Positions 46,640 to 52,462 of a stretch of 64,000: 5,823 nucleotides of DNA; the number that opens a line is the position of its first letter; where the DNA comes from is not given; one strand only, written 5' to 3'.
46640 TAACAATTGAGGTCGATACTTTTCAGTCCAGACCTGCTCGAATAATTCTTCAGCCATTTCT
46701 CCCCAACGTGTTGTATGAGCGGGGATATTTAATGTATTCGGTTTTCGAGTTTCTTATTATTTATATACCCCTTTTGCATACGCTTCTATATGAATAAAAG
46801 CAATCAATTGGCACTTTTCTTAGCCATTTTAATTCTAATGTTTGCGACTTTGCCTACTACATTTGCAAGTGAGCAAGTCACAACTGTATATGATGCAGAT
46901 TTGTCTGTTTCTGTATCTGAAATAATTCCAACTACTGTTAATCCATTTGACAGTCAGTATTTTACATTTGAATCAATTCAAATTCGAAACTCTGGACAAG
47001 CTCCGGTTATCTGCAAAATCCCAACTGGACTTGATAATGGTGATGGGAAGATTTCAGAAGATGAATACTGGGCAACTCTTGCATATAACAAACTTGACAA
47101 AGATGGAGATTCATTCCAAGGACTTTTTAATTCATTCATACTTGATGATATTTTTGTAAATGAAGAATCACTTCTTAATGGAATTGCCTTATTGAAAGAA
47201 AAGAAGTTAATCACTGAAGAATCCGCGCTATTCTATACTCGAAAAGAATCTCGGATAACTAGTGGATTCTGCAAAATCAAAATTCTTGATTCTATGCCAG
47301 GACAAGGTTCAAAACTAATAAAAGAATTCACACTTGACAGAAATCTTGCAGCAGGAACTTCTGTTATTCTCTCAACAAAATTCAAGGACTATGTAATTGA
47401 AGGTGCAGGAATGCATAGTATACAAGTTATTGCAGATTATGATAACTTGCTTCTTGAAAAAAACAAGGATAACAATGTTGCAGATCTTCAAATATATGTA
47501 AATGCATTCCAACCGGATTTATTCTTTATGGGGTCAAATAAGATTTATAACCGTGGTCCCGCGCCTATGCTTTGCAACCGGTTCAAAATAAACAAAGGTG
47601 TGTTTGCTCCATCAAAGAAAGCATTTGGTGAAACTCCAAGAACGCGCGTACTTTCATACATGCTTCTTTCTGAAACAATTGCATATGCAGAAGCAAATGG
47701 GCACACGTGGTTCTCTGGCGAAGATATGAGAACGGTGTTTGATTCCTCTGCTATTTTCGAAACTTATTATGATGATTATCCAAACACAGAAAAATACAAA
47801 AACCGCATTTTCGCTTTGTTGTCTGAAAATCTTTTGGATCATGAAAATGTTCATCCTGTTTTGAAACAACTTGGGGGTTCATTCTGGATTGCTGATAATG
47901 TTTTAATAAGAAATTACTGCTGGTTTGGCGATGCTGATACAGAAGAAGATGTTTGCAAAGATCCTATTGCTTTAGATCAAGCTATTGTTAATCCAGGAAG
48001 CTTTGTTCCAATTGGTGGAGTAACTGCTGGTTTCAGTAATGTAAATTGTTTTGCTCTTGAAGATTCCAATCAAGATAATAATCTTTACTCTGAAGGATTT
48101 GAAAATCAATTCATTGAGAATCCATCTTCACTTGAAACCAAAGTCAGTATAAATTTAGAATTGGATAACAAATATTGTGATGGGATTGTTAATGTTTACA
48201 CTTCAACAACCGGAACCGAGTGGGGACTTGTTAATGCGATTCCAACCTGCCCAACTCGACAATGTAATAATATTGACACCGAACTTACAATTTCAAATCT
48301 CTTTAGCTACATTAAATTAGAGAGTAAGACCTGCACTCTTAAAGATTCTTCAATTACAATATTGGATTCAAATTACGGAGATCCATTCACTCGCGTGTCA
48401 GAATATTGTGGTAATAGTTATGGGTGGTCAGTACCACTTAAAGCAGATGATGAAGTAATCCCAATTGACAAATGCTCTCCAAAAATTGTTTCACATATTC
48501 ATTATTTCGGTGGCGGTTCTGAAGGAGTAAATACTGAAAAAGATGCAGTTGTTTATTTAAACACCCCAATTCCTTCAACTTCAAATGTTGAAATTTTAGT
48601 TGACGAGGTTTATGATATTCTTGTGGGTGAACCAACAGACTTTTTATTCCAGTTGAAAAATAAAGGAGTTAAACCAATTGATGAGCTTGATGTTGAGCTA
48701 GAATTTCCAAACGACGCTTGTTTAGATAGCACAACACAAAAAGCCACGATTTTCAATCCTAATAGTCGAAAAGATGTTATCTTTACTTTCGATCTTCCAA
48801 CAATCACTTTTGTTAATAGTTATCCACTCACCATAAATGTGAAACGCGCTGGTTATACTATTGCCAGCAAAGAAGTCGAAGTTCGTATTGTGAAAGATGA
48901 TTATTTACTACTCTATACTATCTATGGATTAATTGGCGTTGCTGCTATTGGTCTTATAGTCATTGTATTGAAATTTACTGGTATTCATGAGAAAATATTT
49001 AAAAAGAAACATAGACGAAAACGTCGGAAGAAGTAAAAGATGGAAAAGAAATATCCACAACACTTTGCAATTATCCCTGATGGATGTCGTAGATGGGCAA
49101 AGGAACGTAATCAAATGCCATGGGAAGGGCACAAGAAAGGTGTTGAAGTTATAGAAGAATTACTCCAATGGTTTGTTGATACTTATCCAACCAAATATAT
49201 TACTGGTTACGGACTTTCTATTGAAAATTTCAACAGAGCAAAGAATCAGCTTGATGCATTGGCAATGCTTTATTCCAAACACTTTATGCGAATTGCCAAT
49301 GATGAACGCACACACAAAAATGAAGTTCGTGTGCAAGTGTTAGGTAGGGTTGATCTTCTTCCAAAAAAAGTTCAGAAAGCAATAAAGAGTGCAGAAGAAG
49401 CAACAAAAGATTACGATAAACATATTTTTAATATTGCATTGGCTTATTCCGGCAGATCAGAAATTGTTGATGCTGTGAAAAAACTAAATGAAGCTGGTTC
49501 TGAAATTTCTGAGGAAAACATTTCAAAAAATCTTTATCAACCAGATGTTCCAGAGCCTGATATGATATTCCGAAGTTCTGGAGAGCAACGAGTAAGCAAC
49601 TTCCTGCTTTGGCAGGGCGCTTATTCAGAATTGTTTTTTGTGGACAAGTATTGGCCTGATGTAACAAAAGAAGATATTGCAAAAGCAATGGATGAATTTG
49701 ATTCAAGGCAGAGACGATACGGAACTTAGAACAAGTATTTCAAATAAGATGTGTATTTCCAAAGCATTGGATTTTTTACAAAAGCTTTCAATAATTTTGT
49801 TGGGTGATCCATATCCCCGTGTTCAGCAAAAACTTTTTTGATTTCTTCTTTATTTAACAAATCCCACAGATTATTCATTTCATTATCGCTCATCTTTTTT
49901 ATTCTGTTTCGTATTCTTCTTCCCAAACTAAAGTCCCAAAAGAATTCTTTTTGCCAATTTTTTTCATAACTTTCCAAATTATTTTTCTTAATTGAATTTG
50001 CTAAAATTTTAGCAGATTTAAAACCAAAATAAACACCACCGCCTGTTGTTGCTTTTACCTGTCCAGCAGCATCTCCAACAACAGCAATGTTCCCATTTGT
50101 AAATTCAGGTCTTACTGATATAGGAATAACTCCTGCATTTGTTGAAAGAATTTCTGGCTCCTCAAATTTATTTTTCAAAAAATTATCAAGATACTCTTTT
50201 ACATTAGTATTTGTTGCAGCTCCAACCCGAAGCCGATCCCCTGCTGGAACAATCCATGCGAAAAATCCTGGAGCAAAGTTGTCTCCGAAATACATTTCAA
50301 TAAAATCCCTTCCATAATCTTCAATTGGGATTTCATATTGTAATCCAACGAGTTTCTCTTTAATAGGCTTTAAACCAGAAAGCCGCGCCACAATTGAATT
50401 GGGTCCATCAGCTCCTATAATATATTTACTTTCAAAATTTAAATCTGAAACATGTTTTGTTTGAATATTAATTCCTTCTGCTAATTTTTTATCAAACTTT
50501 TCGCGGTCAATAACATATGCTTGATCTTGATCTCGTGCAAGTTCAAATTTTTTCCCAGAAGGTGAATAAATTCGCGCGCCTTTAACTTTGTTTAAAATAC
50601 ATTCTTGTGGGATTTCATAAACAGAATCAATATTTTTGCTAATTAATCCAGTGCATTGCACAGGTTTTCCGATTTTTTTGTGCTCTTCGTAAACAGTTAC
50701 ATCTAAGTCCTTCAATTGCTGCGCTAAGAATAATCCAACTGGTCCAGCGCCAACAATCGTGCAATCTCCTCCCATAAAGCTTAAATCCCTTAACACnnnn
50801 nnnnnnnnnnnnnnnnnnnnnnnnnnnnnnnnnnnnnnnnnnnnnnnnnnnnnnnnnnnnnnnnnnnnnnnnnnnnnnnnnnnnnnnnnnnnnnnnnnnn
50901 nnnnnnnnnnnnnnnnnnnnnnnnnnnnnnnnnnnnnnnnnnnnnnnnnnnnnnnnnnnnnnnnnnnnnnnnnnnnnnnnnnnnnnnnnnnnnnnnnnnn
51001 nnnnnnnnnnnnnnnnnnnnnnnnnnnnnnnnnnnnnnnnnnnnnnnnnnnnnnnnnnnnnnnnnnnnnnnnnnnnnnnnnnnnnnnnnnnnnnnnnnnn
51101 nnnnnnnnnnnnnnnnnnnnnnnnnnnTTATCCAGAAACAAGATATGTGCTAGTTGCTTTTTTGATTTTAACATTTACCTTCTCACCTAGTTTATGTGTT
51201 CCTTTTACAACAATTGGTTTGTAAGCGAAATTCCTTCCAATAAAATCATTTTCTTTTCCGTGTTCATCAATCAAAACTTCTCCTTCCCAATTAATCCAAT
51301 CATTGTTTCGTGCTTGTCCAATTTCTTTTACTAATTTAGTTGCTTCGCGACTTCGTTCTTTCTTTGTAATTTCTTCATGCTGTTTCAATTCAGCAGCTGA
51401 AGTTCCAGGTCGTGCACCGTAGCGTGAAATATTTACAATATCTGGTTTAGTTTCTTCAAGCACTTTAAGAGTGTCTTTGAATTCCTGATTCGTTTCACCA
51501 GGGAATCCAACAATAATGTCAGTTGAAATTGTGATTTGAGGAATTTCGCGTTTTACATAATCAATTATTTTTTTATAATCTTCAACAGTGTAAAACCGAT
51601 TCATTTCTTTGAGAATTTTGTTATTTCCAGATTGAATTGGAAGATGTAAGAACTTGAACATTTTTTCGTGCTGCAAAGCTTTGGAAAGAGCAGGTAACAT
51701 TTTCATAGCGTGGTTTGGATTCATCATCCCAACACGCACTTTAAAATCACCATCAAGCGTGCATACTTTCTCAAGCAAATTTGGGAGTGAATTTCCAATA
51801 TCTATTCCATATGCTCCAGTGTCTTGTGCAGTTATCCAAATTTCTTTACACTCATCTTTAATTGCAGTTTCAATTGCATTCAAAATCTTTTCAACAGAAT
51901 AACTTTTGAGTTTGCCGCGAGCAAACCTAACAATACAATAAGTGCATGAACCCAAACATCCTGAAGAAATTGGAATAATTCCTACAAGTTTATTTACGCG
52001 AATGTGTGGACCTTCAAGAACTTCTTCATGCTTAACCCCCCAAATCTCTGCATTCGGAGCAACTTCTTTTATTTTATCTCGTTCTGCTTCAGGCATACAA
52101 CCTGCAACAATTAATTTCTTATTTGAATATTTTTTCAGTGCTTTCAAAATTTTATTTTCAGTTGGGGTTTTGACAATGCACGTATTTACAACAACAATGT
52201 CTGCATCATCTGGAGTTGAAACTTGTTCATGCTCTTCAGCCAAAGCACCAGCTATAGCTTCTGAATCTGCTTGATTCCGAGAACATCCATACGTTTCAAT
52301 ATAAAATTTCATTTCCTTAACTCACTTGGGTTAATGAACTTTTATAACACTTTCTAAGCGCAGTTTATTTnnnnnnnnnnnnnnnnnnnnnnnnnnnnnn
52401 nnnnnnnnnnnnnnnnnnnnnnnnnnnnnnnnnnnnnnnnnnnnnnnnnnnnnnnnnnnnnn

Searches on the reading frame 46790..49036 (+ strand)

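Call 59: search_protein_families(library=pfam, max_evalue=0.001, proteins=[window:46790-49036:+])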
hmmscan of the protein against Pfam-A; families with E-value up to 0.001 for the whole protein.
window:46790-49036:+ (748 aa): 1 family
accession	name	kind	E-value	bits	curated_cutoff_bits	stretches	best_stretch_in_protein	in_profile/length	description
PF07705.17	CARDB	-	0.00082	20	22.7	0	184-231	55-99/101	CARDB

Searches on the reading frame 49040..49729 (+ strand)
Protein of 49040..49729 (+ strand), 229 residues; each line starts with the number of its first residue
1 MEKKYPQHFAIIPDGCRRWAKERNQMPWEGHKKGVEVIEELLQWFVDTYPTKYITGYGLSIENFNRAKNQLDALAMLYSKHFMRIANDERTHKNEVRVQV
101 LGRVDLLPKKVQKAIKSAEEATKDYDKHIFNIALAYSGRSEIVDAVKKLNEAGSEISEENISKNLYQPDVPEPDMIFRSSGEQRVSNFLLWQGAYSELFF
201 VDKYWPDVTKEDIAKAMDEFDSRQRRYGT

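Call 59: search_protein_families(library=pfam, max_evalue=0.001, proteins=[window:49040-49729:+])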
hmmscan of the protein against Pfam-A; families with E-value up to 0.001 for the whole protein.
window:49040-49729:+ (229 aa): 1 family
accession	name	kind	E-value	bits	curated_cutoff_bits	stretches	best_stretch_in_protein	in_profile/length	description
PF01255.24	Prenyltransf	-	2.6e-69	233.6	27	1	12-228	1-219/219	Putative undecaprenyl diphosphate synthase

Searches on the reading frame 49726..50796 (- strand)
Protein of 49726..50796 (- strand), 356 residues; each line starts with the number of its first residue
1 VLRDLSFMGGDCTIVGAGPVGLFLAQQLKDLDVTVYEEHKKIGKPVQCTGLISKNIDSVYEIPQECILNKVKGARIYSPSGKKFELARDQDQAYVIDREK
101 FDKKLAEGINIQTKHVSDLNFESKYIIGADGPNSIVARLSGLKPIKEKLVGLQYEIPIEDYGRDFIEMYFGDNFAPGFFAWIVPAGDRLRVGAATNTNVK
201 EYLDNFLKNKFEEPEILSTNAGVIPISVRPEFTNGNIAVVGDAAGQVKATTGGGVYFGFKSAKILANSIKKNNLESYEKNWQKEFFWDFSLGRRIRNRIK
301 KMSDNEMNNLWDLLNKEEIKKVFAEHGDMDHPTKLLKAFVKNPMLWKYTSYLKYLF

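Call 59: search_protein_families(library=pfam, max_evalue=0.001, proteins=[window:49726-50796:-])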
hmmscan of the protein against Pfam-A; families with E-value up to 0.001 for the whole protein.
window:49726-50796:- (356 aa): 5 families
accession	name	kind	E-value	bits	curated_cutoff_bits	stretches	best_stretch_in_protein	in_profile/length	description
PF01494.25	FAD_binding_3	-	1e-09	38.5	22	1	120-266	147-315/349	FAD binding domain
PF05834.18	Lycopene_cycl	-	3.5e-08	33.4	23.4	0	210-295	229-303/380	Lycopene cyclase protein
PF22578.2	GGR_cat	-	4.3e-07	30.1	27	1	151-222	5-86/88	Geranylgeranyl reductase catalytic domain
PF03486.20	HI0933_like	-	3e-05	24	50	1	11-71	2-64/244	HI0933-like protein Rossmann domain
PF13450.12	NAD_binding_8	-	0.00013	22.6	21.9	1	14-43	1-32/68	NAD(P)-binding Rossmann-like domain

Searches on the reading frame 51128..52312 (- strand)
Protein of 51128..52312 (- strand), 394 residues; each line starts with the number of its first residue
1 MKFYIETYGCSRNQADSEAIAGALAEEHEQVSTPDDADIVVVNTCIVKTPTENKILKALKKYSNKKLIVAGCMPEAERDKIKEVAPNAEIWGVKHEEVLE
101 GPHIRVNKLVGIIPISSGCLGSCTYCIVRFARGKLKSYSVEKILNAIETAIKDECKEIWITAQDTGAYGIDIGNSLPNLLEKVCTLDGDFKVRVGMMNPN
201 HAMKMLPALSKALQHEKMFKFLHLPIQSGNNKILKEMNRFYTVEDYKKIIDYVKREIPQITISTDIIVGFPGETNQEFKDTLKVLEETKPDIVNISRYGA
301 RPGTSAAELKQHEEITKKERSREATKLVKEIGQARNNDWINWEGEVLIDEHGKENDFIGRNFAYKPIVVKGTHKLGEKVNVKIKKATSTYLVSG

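Call 59: search_protein_families(library=pfam, max_evalue=0.001, proteins=[window:51128-52312:-])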
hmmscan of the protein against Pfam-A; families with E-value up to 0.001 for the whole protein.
window:51128-52312:- (394 aa): 3 families
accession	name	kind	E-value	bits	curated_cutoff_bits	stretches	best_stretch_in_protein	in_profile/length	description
PF00919.26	UPF0004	-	7.1e-24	84.1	27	1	2-90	1-95/98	Uncharacterized protein family UPF0004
PF04055.27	Radical_SAM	-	1.1e-23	84.7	29.5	1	113-284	1-165/166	Radical SAM superfamily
PF01938.26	TRAM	-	5e-09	36.3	21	1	345-391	9-56/61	TRAM domain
